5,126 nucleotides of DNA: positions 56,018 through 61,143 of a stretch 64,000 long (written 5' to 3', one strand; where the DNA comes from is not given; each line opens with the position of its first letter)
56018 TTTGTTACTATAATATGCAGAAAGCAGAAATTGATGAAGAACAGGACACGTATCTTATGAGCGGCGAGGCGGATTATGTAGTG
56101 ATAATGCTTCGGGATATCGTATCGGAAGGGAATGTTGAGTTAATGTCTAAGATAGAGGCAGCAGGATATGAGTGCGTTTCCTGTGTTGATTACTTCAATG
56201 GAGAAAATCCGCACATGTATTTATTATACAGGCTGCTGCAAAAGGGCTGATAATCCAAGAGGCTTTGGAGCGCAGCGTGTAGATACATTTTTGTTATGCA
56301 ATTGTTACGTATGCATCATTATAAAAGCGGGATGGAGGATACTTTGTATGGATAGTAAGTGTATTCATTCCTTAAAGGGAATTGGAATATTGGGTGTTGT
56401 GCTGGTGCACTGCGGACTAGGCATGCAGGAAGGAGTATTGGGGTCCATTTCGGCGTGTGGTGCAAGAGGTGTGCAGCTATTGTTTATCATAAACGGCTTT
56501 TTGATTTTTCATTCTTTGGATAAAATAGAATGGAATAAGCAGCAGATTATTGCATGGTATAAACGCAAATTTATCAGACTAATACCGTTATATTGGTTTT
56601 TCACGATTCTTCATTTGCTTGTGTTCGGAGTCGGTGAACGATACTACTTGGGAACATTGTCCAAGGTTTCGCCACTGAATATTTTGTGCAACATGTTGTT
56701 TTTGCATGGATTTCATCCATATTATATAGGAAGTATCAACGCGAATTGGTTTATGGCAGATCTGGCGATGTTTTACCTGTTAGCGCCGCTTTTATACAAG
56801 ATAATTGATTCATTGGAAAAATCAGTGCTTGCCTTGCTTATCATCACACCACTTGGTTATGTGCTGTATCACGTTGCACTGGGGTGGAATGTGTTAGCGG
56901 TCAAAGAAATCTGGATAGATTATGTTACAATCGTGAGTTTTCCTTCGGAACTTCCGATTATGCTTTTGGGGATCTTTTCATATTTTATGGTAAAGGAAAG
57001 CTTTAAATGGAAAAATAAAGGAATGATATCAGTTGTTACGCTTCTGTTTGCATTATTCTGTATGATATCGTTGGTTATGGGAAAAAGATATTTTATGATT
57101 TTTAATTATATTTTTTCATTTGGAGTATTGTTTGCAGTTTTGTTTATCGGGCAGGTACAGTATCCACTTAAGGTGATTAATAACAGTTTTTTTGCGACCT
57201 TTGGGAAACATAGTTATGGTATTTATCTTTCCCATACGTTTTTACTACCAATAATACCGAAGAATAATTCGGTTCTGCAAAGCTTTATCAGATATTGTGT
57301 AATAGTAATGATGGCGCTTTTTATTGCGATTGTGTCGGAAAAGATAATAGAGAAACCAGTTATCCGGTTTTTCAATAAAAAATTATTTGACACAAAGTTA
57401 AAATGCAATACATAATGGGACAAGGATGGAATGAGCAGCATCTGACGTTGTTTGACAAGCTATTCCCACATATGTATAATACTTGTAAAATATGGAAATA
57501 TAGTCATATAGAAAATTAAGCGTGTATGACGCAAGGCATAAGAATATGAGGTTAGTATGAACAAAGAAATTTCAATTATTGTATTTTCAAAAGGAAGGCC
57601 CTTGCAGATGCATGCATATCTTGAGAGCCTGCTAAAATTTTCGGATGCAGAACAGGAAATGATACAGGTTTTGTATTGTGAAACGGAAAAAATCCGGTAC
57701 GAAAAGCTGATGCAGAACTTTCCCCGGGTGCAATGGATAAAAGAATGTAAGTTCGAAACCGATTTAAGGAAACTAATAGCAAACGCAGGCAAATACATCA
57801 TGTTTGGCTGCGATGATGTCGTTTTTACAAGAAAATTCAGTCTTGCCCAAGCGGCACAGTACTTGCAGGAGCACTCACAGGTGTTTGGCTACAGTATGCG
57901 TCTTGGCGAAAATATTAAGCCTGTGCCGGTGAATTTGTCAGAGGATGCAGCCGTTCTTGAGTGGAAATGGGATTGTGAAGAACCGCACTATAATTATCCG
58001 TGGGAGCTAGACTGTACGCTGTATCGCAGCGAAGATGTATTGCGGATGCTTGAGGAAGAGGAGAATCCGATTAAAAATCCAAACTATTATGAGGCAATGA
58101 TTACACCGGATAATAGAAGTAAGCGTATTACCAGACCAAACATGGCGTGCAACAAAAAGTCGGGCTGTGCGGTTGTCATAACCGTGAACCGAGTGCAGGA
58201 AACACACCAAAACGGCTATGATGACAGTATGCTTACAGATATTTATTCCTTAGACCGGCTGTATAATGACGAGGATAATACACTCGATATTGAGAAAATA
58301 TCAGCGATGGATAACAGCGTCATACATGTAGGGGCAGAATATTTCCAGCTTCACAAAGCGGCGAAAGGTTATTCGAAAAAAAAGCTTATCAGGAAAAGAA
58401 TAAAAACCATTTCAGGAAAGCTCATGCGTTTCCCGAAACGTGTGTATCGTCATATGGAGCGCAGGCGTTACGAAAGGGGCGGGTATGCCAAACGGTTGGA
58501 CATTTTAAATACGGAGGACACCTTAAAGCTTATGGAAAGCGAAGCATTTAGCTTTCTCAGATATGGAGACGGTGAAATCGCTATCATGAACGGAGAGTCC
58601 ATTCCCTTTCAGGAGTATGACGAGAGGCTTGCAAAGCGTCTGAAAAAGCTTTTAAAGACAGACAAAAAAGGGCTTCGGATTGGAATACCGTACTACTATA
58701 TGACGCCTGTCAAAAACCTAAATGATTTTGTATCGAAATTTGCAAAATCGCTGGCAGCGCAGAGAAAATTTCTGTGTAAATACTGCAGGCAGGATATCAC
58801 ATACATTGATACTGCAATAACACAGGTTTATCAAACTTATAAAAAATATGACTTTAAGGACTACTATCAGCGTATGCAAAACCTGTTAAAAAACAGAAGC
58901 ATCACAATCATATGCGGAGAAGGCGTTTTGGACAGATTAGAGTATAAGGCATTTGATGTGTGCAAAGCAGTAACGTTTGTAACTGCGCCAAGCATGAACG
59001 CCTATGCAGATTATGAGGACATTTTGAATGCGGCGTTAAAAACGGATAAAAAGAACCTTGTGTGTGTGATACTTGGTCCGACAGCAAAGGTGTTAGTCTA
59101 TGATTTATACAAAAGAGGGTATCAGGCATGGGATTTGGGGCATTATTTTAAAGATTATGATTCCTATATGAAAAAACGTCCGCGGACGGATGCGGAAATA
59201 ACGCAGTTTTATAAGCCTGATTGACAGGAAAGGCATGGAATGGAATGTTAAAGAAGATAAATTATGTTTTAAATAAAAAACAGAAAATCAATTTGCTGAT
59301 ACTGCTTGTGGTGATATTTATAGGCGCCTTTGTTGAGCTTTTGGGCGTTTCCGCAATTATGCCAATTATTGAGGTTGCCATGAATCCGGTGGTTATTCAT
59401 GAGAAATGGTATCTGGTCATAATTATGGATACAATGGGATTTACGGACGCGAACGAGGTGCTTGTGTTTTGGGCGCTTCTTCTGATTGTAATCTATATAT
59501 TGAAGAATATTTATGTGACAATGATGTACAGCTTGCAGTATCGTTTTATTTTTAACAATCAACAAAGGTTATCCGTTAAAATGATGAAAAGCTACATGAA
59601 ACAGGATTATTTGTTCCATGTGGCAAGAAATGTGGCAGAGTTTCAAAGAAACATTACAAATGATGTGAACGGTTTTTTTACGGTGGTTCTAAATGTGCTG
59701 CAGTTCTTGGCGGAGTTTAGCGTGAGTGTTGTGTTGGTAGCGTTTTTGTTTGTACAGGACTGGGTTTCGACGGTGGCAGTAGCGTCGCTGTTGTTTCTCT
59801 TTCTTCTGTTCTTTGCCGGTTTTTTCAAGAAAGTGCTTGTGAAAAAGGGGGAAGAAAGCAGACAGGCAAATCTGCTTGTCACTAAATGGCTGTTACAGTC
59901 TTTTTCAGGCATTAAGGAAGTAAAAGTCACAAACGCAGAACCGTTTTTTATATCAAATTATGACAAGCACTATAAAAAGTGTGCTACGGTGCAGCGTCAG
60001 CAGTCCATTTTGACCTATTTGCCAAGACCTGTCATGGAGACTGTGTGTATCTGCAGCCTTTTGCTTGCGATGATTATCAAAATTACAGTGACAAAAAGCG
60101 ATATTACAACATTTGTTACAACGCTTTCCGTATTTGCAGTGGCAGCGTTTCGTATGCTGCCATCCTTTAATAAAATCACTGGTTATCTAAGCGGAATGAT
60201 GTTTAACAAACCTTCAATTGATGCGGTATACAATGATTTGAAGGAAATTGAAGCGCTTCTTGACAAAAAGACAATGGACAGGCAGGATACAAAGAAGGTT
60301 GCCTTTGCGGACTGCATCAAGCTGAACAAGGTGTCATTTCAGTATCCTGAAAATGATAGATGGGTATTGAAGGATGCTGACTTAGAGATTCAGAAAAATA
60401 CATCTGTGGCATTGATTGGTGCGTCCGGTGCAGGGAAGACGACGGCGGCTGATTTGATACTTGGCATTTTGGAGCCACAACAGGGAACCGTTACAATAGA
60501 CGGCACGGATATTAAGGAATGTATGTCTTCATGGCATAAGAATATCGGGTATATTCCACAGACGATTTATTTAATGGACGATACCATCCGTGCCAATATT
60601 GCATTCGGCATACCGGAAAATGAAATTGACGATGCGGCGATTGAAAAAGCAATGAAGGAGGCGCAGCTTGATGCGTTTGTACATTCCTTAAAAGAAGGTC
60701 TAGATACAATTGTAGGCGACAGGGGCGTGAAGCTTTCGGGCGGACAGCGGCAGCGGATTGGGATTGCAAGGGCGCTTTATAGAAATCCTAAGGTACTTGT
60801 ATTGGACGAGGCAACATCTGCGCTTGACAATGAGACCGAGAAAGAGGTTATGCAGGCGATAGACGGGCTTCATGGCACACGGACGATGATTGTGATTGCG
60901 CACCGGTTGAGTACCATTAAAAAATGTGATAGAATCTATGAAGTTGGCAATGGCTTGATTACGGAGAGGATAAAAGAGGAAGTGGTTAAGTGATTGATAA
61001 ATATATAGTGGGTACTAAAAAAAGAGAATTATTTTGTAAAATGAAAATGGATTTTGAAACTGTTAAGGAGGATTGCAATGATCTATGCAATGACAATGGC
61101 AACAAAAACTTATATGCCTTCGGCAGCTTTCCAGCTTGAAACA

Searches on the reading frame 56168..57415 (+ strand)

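Call 8: search_protein_families(library=pfam, proteins=[window:56168-57415:+])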
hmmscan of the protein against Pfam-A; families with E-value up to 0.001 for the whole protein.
window:56168-57415:+ (415 aa): 1 family
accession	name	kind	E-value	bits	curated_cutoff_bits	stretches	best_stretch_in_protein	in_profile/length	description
PF01757.29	Acyl_transf_3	-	5.8e-25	88.5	31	1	66-389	4-323/326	Acyltransferase domain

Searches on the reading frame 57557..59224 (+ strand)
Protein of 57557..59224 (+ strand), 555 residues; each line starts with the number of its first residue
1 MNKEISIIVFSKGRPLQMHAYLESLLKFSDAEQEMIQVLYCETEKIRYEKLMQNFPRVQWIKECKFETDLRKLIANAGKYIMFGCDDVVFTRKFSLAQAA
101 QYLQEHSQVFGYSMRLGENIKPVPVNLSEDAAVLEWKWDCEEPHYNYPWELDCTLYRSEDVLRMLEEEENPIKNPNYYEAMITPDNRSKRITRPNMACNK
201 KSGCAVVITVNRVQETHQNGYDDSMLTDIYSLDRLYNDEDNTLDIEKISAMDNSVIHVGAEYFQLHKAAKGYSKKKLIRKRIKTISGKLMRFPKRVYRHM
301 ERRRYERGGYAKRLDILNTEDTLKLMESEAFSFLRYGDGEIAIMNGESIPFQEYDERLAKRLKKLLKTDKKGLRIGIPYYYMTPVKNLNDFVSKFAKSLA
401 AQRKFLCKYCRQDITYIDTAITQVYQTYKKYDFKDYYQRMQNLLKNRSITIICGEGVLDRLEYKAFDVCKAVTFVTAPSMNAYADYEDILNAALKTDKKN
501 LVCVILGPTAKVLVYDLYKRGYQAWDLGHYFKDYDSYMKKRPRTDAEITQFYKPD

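Call 8: search_protein_families(library=pfam, proteins=[window:57557-59224:+])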
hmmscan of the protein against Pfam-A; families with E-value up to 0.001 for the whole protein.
window:57557-59224:+ (555 aa): 1 family
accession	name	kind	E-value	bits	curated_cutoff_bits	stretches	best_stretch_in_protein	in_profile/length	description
PF08759.17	GT-D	-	7.5e-54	183.3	27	1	334-541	2-211/225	Glycosyltransferase GT-D fold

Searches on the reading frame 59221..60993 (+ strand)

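Call 8: search_protein_families(library=pfam, proteins=[window:59221-60993:+])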
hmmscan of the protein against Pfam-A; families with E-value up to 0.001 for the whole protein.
window:59221-60993:+ (590 aa): 5 families
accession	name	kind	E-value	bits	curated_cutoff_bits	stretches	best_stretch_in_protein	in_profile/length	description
PF00005.33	ABC_tran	-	1.6e-32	113.4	25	1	383-533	1-137/137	ABC transporter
PF00664.28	ABC_membrane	-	2.1e-11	44.4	28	1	63-305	20-267/274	ABC transporter transmembrane region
PF02463.25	SMC_N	-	1.9e-07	31.2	40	1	341-575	121-211/220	RecF/RecN/SMC N terminal domain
PF20720.3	nSTAND3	-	1.3e-05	25.4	27.2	1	385-456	9-75/155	Novel STAND NTPase 3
PF06414.18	Zeta_toxin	-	0.00029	20.8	22.3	1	392-434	15-57/199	Zeta toxin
